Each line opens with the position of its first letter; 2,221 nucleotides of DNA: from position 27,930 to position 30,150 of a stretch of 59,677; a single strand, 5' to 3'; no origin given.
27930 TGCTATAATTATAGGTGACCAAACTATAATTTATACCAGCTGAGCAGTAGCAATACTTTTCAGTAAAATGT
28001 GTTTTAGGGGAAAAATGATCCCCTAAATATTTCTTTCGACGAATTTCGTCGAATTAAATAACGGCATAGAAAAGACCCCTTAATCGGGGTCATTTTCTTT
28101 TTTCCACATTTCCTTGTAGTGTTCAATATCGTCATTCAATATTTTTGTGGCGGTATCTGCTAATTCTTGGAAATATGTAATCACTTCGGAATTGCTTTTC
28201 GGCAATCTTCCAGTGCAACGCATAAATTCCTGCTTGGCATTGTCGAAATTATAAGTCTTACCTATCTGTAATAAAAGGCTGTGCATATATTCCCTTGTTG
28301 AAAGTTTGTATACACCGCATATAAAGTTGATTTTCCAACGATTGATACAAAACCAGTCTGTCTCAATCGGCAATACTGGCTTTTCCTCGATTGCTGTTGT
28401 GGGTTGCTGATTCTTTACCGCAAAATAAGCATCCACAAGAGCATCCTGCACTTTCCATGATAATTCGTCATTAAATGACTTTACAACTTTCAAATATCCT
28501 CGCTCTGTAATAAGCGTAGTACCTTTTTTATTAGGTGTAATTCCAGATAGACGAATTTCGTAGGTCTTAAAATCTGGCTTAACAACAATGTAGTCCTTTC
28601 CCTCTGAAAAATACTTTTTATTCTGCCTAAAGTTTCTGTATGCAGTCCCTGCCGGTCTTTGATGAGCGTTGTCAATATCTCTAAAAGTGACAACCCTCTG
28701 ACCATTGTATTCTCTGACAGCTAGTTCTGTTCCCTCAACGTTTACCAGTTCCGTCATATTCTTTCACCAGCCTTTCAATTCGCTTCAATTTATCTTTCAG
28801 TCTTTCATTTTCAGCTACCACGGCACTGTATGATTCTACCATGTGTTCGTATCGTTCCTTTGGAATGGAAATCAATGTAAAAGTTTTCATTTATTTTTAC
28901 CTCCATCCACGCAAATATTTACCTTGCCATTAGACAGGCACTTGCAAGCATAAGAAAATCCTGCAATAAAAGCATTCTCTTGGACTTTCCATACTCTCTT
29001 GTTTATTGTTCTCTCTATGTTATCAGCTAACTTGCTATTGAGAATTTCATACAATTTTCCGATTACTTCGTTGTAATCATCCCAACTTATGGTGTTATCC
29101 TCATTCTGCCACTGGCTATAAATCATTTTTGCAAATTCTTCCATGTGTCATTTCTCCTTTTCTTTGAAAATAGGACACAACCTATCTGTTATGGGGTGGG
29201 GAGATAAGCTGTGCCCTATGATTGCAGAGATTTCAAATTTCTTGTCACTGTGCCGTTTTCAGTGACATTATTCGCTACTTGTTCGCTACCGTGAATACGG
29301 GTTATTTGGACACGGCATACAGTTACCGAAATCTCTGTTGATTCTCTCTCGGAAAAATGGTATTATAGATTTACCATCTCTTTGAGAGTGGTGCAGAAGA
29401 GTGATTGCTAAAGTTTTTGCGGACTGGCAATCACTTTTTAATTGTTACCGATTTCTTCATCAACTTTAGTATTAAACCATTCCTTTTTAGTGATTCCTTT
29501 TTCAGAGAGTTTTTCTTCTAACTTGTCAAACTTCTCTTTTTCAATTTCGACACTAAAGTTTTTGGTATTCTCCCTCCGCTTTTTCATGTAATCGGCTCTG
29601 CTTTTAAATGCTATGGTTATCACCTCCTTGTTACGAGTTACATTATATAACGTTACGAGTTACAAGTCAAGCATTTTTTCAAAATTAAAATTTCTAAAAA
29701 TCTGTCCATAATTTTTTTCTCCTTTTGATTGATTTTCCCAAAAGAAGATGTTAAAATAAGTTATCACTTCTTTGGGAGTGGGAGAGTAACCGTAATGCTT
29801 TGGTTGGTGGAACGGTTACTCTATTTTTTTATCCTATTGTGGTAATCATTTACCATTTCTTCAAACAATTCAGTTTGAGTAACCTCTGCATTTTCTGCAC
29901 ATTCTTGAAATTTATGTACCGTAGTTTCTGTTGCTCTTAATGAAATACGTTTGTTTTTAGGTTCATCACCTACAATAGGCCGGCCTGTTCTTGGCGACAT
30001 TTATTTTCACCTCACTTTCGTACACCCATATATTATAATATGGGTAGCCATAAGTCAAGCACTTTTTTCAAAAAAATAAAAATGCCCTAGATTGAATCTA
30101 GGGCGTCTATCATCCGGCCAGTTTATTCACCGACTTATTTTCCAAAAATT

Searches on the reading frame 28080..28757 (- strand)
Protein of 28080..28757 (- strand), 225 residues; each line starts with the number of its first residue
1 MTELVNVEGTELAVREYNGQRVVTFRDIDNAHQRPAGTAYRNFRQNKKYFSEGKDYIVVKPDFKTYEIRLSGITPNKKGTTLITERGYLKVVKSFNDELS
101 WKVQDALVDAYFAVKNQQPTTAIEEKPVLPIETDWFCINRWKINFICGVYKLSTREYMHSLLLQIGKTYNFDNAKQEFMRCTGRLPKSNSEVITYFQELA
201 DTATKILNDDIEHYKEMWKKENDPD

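Call 17: search_protein_families(library=pfam, proteins=[window:28080-28757:-], max_evalue=0.01)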
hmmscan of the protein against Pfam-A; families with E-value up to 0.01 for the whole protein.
window:28080-28757:- (225 aa): 1 family
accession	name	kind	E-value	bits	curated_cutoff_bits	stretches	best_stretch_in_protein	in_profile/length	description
PF10543.14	ORF6N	-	3.6e-11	43.7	27.8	1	14-93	3-85/86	ORF6N domain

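Call 18: search_protein_families(library=phrogs, proteins=[window:28080-28757:-], max_evalue=0.001)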
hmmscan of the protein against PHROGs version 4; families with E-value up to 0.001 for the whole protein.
window:28080-28757:- (225 aa): 10 families
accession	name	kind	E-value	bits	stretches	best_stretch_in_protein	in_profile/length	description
phrog_4608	-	transcription regulation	2.7e-37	129.9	1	1-124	1-126/268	anti-repressor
phrog_7755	-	transcription regulation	1.5e-26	94.5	1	4-127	116-241/282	anti-repressor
phrog_1726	-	transcription regulation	1.9e-22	81.3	1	9-124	5-128/264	anti-repressor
phrog_1760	-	transcription regulation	1.4e-17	65.1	1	10-121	8-125/232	anti-repressor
phrog_373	-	transcription regulation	2.1e-14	54.6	1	1-121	76-195/373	anti-repressor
phrog_4792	-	transcription regulation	1e-08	36.2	1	5-126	8-134/268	anti-repressor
phrog_2379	-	transcription regulation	1.4e-07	32.4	1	12-125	10-129/187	anti-repressor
phrog_8244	-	unknown function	6.8e-07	29.7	1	40-121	38-126/383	-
phrog_63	-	transcription regulation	3.5e-06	27.6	1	11-123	121-226/431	anti-repressor Ant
phrog_463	-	transcription regulation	0.00059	20.4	1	2-121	3-121/250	anti-repressor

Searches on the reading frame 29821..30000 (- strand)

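Call 94: search_protein_families(library=phrogs, proteins=[window:29821-30000:-], max_evalue=0.01)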
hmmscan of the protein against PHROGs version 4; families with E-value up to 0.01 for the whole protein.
window:29821-30000:- (59 aa): 1 family
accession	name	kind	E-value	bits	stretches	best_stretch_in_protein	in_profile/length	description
phrog_876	-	transcription regulation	9.8e-10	39.4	1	1-59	54-110/239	transcriptional repressor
